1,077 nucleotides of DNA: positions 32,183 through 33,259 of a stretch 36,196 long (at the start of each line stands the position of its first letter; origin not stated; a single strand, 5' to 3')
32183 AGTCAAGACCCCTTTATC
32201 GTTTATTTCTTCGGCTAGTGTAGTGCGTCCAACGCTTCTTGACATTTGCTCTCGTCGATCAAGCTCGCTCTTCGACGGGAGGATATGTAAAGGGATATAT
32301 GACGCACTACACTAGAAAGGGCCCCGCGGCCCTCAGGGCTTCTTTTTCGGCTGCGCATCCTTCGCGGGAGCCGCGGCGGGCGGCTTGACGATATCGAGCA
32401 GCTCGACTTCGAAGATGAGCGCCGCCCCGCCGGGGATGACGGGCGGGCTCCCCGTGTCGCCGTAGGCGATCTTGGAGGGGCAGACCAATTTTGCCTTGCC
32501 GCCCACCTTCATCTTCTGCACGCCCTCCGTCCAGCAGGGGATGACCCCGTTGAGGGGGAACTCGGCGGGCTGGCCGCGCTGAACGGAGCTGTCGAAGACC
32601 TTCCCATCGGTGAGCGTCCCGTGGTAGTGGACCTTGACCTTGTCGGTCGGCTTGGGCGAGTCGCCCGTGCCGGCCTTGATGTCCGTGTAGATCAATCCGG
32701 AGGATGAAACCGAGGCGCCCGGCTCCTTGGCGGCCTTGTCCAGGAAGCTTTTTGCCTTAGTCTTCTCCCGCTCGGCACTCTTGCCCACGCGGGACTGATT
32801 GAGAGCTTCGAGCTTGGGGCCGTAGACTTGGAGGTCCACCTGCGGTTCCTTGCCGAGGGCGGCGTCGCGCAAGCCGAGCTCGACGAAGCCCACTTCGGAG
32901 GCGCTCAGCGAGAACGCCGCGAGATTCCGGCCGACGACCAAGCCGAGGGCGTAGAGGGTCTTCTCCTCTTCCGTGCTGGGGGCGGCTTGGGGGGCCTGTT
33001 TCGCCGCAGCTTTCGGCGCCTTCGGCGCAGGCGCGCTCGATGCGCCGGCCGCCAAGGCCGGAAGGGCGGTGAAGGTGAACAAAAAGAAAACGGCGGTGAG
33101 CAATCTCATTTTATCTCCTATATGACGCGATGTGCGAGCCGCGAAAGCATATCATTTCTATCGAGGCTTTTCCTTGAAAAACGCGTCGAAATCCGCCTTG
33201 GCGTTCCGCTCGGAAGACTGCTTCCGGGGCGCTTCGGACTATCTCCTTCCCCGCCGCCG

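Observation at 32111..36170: Five same-orientation 50-bp junction repeats partition a TA-rich region into cassette-like modules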

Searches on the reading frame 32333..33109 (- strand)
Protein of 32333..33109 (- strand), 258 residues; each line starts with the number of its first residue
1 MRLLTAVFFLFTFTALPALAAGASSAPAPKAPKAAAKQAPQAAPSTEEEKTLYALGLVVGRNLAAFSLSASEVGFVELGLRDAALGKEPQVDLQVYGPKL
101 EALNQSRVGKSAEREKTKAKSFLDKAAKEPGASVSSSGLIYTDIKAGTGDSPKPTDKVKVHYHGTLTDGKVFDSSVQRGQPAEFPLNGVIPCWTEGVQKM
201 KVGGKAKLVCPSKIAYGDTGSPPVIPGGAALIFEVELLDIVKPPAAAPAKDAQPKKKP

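Call 26: search_protein_families(library=pfam, proteins=[window:32333-33109:-], max_evalue=0.01)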
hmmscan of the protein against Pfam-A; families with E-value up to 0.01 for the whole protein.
window:32333-33109:- (258 aa): 2 families
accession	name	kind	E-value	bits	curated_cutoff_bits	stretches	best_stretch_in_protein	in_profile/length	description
PF00254.34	FKBP_C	-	8.2e-31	106.6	21.1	1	151-238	3-94/94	FKBP-type peptidyl-prolyl cis-trans isomerase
PF01346.23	FKBP_N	-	7.2e-08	33.6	22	1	49-141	2-95/97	Domain amino terminal to FKBP-type peptidyl-prolyl isomerase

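Call 27: find_homologous_proteins(query=window:32333-33109:-, max_evalue=1e-30)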
Query window:32333-33109:- (258 aa): 7946 proteins with E <= 1e-30 among 8000 candidates; the best 120 are listed.
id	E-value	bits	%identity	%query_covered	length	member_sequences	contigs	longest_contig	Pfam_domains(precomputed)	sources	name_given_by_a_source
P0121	8.8e-158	541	98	100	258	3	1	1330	PF00254.35,PF01346.24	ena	-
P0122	5.1e-136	470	92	94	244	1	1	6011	PF00254.35,PF01346.24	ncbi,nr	ncbi:MAG: FKBP-type peptidyl-prolyl cis-trans isomerase [Elusimicrobia bacterium]|nr:FKBP-type pepti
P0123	1.2e-129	449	59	80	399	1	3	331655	PF00254.35,PF01346.24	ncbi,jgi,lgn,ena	jgi:FKBP-type peptidyl-prolyl cis-trans isomerase FkpA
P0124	1.3e-129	449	59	76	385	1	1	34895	PF00254.35,PF01346.24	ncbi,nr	ncbi:MAG: FKBP-type peptidyl-prolyl cis-trans isomerase [Elusimicrobia bacterium]|nr:FKBP-type pepti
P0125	3.1e-126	438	56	82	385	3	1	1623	PF00254.35,PF01346.24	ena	-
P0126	4.2e-121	421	-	-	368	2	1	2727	PF00254.35,PF01346.24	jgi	jgi:FKBP-type peptidyl-prolyl cis-trans isomerase FkpA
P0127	1.0e-119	417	59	76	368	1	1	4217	PF00254.35,PF01346.24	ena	-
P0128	9.9e-119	413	57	81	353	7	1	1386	PF00254.35,PF01346.24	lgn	-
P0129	2.4e-118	412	56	81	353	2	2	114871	PF00254.35,PF01346.24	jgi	jgi:FKBP-type peptidyl-prolyl cis-trans isomerase FkpA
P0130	5.4e-118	411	-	-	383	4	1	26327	PF00254.35,PF01346.24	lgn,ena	-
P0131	1.2e-117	410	-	-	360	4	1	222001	PF00254.35,PF01346.24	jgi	jgi:FKBP-type peptidyl-prolyl cis-trans isomerase FkpA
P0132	7.5e-112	391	-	-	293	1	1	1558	PF00254.35,PF01346.24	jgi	jgi:FKBP-type peptidyl-prolyl cis-trans isomerase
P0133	8.6e-111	387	-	-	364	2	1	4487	PF00254.35,PF01346.24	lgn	-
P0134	1.3e-109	384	-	-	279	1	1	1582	PF00254.35,PF01346.24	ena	-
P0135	1.0e-108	381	-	-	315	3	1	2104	PF00254.35,PF01346.24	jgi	jgi:FKBP-type peptidyl-prolyl cis-trans isomerase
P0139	3.5e-100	353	77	78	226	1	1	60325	PF00254.35,PF01346.24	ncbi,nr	ncbi:MAG: FKBP-type peptidyl-prolyl cis-trans isomerase [Elusimicrobia bacterium]|nr:FKBP-type pepti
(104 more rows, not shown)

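Call 28: find_encoding_contigs(protein=P0122, flank=10000, max_places=4)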
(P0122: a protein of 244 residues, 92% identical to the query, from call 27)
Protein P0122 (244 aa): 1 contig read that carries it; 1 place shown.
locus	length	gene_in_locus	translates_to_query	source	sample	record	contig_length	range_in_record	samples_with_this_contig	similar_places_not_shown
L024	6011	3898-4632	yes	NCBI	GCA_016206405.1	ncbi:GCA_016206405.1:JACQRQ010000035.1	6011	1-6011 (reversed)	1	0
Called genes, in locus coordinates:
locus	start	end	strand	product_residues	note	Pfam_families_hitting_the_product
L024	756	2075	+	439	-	PF00078:RVT_1, PF08388:GIIM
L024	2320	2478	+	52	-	-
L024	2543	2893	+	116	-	-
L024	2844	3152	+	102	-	-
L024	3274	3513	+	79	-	PF01402:RHH_1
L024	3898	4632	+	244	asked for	PF01346:FKBP_N, PF00254:FKBP_C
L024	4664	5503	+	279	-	PF00912:Transgly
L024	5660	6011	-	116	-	PF00005:ABC_tran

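Call 29: find_encoding_contigs(protein=P0139, flank=10000, max_places=4)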
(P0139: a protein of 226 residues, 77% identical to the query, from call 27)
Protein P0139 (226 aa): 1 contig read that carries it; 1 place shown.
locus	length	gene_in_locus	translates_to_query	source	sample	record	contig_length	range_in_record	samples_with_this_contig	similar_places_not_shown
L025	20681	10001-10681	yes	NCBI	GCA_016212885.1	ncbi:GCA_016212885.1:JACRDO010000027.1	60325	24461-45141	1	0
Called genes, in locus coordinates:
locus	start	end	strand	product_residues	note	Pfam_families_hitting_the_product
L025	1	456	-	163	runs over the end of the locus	PF07804:HipA_C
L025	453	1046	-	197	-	-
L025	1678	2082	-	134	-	PF15607:Ntox44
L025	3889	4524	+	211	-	PF06056:Terminase_5 (faint), PF13384:HTH_23 (weak), PF13551:HTH_29, PF13565:HTH_32, PF13592:HTH_33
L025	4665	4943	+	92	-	PF13744:HTH_37 (weak), PF13560:HTH_31 (weak)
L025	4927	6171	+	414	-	PF13657:Couple_hipA, PF07804:HipA_C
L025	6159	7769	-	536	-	PF01039:Carboxyl_trans, PF03255:ACCA (weak)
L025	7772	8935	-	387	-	PF02771:Acyl-CoA_dh_N, PF02770:Acyl-CoA_dh_M, PF00441:Acyl-CoA_dh_1, PF08028:Acyl-CoA_dh_2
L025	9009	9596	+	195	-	PF00849:PseudoU_synth_2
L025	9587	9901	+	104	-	-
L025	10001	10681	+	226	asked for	PF01346:FKBP_N, PF00254:FKBP_C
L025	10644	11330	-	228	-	PF00730:HhH-GPD, PF00633:HHH (weak)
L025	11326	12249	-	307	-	PF01544:CorA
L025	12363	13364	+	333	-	PF07885:Ion_trans_2, PF02254:TrkA_N, PF13460:NAD_binding_10 (weak), PF02080:TrkA_C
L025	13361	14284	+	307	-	PF03279:Lip_A_acyltrans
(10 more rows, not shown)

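Call 44: find_encoding_contigs(protein=P0121, flank=10000, max_places=4)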
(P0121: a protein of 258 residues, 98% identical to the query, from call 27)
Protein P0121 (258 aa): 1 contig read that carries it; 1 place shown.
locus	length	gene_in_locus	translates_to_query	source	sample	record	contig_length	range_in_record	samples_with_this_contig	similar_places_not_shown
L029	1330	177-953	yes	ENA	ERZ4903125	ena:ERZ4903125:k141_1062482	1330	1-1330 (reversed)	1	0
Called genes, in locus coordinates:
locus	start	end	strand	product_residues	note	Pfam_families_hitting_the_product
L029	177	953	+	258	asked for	PF01346:FKBP_N (weak), PF00254:FKBP_C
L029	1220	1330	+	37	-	?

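Call 47: find_homologous_proteins(query=L024:756-2075:+, max_evalue=1e-100)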
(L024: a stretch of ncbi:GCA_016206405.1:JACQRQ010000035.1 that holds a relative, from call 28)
Query L024:756-2075:+ (439 aa): 7114 proteins with E <= 1e-100 among 8000 candidates; the best 120 are listed.
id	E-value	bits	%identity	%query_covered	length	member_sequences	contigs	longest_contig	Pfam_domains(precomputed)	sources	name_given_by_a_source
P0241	1.2e-294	995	100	100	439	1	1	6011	PF00078.33,PF08388.17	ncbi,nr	ncbi:MAG: group II intron reverse transcriptase/maturase [Elusimicrobia bacterium]|nr:group II intro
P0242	2.5e-203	694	70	100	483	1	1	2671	PF00078.33,PF08388.17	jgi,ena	-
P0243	1.6e-196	671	66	100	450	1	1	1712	PF00078.33,PF08388.17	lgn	-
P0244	1.8e-195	668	67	100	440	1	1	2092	PF00078.33,PF08388.17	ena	-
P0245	3.0e-179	615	62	100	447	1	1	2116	PF00078.33,PF08388.17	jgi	jgi:RNA-directed DNA polymerase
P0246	4.1e-178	611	63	99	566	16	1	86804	PF00078.33,PF08388.17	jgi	jgi:RNA-directed DNA polymerase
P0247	3.5e-177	608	66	92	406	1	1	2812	PF00078.33,PF08388.17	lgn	-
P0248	5.2e-175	601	66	92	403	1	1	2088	PF00078.33,PF08388.17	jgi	jgi:RNA-directed DNA polymerase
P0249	7.2e-172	590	66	92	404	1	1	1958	PF00078.33,PF08388.17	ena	-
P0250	6.3e-171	587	63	92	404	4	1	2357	PF00078.33,PF08388.17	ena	-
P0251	8.8e-171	587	64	92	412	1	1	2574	PF00078.33,PF08388.17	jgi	jgi:RNA-directed DNA polymerase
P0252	1.6e-166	573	62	92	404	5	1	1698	PF00078.33,PF08388.17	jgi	jgi:RNA-directed DNA polymerase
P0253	1.8e-156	539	57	97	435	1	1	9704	PF00078.33,PF08388.17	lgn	-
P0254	2.2e-155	536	57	97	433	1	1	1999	PF00078.33,PF08388.17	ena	-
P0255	2.5e-155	536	56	97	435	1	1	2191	PF00078.33,PF08388.17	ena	-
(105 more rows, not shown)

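Call 53: search_protein_families(library=pfam, proteins=[L024:2543-2893:+, L024:2844-3152:+, L024:2320-2478:+], max_evalue=0.01)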
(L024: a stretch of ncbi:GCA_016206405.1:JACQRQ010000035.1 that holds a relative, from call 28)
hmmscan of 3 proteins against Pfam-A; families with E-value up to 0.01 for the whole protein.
L024:2543-2893:+ (116 aa): 1 family
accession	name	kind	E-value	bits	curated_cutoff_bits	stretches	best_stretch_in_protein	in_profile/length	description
PF05973.20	Gp49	-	0.0054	17.2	23.9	1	42-99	31-89/90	Phage derived protein Gp49-like (DUF891)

L024:2844-3152:+ (102 aa): 2 families
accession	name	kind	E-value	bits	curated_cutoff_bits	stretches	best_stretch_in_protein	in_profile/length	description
PF21716.3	dnstrm_HI1420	-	0.0043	17.3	27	1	17-96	4-83/90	Probable addiction module antidote protein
PF13443.12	HTH_26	-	0.0047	17.6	22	1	55-94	9-49/63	Cro/C1-type HTH DNA-binding domain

L024:2320-2478:+ (52 aa): 0 families

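Call 61: search_protein_families(library=padloc, proteins=[L024:2543-2893:+], max_evalue=0.001)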
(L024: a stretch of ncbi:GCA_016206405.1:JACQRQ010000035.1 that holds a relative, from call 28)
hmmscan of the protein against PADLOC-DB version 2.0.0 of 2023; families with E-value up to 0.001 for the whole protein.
L024:2543-2893:+ (116 aa): 0 families

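Call 62: search_protein_families(library=ncbifam, proteins=[L024:2543-2893:+, L024:756-2075:+], max_evalue=0.001)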
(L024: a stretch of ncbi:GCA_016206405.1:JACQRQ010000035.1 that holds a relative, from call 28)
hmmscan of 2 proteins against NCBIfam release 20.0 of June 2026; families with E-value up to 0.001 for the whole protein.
L024:2543-2893:+ (116 aa): 1 family
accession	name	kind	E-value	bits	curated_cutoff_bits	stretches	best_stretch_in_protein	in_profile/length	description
TIGR02683.1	upstrm_HI1419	hypoth_equivalog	2.6e-17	63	62.85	1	7-97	2-93/95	type II toxin-antitoxin system RelE/ParE family toxin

L024:756-2075:+ (439 aa): 8 families
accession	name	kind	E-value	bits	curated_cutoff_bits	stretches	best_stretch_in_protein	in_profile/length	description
TIGR04416.1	group_II_RT_mat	equivalog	8.6e-104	347.4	300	1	38-395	2-352/353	group II intron reverse transcriptase/maturase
NF038233.2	retron_St85_RT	exception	1.9e-19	70.1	235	1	91-295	26-217/289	retron St85 family RNA-directed DNA polymerase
NF041746.1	Drt2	equivalog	5.2e-16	58.8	390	1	202-308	217-319/416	antiviral reverse transcriptase Drt2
NF041747.1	Drt3a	equivalog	1.4e-14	54.3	200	1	162-309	112-261/412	antiviral reverse transcriptase Drt3a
NF042941.1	Retron_TIR_antiphage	equivalog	6.8e-12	44.9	600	1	91-264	30-189/464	TIR domain-containing anti-phage reverse transcriptase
NF038237.1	retron_Ec67_fus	exception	8e-09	34.5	450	1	91-293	38-246/572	retron Ec67 family RNA-directed DNA polymerase/endonuclease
TIGR04499.1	abortive_AbiA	subfamily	5.4e-05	22.1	250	1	163-296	148-292/615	AbiA family abortive infection protein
NF041749.1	Drt4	equivalog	0.00046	19.3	450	1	199-297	185-269/489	antiviral reverse transcriptase Drt4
